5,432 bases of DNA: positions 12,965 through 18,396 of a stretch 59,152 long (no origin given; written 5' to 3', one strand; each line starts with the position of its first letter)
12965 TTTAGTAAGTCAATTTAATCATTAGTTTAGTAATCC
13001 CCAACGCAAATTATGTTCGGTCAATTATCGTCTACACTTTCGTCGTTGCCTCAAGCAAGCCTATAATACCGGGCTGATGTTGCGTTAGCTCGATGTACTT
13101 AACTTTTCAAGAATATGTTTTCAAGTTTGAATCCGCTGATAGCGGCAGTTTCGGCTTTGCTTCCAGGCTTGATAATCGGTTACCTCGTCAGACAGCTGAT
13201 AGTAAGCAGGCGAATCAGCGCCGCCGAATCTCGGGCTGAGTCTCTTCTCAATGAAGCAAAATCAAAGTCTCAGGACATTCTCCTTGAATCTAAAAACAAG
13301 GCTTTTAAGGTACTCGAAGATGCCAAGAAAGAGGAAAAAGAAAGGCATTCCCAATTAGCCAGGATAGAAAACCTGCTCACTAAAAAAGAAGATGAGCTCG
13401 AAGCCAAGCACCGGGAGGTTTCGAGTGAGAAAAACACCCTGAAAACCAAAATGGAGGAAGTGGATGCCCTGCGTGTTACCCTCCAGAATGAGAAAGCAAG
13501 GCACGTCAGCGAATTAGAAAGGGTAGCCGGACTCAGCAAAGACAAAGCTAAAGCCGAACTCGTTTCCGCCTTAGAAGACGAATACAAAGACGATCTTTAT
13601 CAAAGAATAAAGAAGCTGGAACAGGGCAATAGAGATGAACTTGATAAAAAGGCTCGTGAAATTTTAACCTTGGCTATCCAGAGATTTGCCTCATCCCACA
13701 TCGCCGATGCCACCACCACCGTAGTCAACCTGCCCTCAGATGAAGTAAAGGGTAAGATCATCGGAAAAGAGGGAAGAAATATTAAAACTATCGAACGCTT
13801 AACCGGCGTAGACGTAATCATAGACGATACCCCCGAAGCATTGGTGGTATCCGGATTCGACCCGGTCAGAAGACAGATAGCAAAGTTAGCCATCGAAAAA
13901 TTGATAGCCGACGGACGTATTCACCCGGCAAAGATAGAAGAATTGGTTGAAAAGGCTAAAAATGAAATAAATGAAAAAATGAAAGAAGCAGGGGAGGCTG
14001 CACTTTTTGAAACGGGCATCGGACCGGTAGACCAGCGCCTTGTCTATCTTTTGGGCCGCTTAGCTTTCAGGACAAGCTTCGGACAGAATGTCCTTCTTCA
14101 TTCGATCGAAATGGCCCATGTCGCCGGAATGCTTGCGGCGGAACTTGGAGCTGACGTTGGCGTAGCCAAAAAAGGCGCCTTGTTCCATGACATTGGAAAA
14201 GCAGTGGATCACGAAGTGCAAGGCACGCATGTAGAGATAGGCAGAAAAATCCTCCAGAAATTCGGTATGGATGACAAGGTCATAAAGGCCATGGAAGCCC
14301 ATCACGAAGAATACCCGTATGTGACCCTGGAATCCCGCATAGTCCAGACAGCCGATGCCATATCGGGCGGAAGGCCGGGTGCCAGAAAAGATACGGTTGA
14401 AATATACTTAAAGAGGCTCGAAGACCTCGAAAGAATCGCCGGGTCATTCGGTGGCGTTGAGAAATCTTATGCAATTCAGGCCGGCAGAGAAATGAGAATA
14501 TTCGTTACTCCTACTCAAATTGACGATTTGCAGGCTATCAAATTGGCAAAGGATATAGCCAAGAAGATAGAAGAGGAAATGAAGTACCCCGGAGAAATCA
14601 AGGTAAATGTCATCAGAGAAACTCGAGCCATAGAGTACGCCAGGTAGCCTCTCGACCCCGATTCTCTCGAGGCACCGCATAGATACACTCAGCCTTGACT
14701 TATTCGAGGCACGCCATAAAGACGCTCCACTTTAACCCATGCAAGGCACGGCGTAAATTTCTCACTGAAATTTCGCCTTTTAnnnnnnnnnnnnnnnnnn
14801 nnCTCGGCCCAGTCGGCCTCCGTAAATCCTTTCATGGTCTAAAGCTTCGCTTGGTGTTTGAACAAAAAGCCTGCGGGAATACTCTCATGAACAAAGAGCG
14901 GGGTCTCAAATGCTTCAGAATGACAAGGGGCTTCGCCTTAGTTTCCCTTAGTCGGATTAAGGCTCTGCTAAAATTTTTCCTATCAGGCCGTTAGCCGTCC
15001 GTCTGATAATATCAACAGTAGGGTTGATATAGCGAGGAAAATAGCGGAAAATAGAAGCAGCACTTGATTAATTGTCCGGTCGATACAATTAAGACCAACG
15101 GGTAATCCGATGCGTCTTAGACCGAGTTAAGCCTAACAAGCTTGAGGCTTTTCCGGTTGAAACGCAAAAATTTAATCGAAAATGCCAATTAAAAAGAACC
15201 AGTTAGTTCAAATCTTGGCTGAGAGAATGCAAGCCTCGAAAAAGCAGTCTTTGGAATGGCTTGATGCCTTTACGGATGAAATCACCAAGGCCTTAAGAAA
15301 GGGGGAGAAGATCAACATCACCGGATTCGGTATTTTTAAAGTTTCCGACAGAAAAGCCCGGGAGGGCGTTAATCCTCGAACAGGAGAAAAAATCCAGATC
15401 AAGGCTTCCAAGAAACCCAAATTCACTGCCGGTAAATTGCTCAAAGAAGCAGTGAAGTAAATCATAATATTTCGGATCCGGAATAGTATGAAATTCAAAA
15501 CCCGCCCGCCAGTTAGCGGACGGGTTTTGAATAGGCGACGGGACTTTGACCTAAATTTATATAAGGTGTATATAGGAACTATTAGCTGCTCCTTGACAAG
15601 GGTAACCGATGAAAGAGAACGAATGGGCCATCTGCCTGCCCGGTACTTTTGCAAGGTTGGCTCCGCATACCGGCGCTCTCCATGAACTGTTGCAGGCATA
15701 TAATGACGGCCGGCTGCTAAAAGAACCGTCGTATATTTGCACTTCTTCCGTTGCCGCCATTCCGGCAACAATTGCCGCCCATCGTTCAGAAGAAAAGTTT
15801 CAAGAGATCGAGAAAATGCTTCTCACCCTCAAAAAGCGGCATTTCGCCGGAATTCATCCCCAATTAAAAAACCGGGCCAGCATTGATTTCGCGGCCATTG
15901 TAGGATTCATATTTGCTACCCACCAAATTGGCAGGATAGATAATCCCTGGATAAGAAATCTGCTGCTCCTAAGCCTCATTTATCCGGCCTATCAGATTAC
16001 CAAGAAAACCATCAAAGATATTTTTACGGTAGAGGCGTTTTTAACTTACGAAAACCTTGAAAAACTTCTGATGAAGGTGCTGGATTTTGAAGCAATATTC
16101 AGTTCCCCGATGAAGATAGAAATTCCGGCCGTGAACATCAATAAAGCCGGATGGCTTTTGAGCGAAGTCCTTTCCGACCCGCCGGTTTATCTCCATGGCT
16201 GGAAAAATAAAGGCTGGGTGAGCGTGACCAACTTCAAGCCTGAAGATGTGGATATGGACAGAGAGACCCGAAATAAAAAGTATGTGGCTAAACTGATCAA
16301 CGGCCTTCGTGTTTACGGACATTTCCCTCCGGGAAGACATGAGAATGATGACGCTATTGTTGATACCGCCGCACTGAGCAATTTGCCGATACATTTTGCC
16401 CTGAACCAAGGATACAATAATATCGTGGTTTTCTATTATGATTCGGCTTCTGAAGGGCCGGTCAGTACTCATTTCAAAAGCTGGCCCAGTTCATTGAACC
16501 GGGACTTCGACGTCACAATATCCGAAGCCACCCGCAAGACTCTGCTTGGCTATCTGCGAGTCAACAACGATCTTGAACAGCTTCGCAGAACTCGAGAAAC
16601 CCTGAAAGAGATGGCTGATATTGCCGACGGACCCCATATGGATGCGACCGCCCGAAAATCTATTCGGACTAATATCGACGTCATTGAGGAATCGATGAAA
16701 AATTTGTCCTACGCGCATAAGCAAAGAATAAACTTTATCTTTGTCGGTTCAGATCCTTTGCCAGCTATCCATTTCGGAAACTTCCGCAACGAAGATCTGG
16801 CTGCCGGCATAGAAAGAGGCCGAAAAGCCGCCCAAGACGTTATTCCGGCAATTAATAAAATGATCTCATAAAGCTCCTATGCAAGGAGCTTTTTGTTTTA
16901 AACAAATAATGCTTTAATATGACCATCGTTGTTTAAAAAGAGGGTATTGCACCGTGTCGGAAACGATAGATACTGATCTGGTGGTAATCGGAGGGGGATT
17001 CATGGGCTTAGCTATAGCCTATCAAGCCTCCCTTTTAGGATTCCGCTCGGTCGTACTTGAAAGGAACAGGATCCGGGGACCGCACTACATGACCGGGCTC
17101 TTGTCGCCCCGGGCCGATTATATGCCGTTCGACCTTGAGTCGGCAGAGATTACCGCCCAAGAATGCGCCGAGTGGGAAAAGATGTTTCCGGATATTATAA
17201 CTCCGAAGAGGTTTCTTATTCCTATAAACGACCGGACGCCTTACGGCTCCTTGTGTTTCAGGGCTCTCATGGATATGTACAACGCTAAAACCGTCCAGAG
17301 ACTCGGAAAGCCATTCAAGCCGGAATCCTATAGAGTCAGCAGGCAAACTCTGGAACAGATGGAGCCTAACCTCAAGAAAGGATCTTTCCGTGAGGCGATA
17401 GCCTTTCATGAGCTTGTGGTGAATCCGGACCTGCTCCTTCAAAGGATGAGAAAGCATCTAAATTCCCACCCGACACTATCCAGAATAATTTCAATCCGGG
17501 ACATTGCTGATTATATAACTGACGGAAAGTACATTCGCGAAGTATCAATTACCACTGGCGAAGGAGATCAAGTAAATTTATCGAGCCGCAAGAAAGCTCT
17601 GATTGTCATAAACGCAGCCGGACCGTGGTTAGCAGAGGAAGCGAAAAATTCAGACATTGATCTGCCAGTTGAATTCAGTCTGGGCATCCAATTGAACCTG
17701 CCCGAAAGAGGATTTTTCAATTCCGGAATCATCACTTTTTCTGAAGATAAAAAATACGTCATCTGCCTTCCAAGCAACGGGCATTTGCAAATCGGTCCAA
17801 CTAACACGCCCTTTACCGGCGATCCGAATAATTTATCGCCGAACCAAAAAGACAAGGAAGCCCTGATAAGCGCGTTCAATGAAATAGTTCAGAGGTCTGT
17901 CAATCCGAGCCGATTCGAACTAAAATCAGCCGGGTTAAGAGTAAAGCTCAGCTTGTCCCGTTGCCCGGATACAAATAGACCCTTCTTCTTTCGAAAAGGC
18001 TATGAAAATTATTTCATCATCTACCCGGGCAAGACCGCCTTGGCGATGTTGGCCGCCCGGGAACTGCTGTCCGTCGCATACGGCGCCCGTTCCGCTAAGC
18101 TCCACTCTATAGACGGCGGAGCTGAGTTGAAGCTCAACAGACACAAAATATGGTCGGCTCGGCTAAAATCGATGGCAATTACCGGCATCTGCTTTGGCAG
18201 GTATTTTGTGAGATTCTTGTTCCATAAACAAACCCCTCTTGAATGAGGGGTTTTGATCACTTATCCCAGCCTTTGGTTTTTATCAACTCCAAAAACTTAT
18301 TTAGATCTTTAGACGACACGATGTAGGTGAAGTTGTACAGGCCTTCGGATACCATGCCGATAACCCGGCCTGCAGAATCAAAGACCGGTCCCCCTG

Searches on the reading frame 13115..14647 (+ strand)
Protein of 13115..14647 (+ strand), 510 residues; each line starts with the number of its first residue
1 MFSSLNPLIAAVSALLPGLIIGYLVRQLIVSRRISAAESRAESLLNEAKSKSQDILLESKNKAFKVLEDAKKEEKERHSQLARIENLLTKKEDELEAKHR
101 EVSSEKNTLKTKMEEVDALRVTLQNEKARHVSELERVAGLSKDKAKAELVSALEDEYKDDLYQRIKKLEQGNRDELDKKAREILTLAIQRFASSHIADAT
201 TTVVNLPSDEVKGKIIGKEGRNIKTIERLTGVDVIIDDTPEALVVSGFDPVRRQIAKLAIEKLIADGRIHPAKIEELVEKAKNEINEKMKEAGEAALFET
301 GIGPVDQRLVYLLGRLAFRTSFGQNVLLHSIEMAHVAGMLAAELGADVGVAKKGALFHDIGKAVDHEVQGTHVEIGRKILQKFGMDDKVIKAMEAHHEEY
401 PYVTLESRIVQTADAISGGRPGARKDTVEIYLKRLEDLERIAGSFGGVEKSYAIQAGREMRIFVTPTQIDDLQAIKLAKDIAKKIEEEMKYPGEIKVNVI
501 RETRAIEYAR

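Call 78: search_protein_families(library=pfam, proteins=[window:13115-14647:+], max_evalue=0.001)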
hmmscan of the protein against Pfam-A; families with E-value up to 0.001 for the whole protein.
window:13115-14647:+ (510 aa): 4 families
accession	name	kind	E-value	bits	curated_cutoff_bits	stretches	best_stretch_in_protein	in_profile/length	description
PF12072.13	RNase_Y_N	-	6.8e-31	107.7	32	1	8-195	3-201/201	RNase Y N-terminal region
PF01966.28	HD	-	4.9e-18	65.9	22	1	328-417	3-114/116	HD domain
PF00013.35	KH_1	-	7e-09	35.8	21.5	1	203-261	3-65/66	KH domain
PF08668.18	HDOD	-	1.3e-05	25.3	22.9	0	327-363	96-133/196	HDOD domain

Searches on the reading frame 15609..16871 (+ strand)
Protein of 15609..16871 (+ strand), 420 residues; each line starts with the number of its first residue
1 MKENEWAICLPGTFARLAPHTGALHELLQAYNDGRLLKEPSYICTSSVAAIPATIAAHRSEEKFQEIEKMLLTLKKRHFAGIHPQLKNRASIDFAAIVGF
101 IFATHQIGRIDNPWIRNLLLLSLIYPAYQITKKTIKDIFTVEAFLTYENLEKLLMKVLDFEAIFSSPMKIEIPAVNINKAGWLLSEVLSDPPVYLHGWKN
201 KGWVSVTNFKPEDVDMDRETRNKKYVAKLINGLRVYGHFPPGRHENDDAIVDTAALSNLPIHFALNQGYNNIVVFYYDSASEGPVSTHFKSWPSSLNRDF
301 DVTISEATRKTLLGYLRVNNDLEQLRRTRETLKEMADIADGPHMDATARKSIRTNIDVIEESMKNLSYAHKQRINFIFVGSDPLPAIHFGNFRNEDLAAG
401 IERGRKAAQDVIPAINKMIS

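Call 78: search_protein_families(library=pfam, proteins=[window:15609-16871:+], max_evalue=0.001)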
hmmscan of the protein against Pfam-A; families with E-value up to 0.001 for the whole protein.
window:15609-16871:+ (420 aa): 1 family
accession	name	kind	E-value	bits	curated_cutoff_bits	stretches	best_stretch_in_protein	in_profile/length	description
PF01734.28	Patatin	-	7.8e-06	26.7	27.7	1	9-264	2-190/191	Patatin-like phospholipase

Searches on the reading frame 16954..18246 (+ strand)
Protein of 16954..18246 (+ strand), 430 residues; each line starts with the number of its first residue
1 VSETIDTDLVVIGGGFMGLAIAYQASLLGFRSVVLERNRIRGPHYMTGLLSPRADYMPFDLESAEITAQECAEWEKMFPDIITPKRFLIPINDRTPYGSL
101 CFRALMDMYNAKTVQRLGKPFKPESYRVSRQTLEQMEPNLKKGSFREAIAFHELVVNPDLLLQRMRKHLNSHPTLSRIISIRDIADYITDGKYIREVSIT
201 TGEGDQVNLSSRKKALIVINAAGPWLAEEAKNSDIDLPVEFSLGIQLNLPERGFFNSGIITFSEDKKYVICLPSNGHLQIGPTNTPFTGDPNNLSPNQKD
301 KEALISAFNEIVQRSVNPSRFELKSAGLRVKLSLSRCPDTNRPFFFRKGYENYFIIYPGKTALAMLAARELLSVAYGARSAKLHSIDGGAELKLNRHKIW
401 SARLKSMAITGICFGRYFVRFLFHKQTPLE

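Call 78: search_protein_families(library=pfam, proteins=[window:16954-18246:+], max_evalue=0.001)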
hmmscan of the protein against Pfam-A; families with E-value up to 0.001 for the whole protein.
window:16954-18246:+ (430 aa): 2 families
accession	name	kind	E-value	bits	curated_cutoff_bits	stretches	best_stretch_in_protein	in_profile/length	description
PF01266.30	DAO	-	2.1e-24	87.2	27.9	1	8-357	1-333/353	FAD dependent oxidoreductase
PF13450.12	NAD_binding_8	-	0.00027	21.6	21.9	1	11-40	1-30/68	NAD(P)-binding Rossmann-like domain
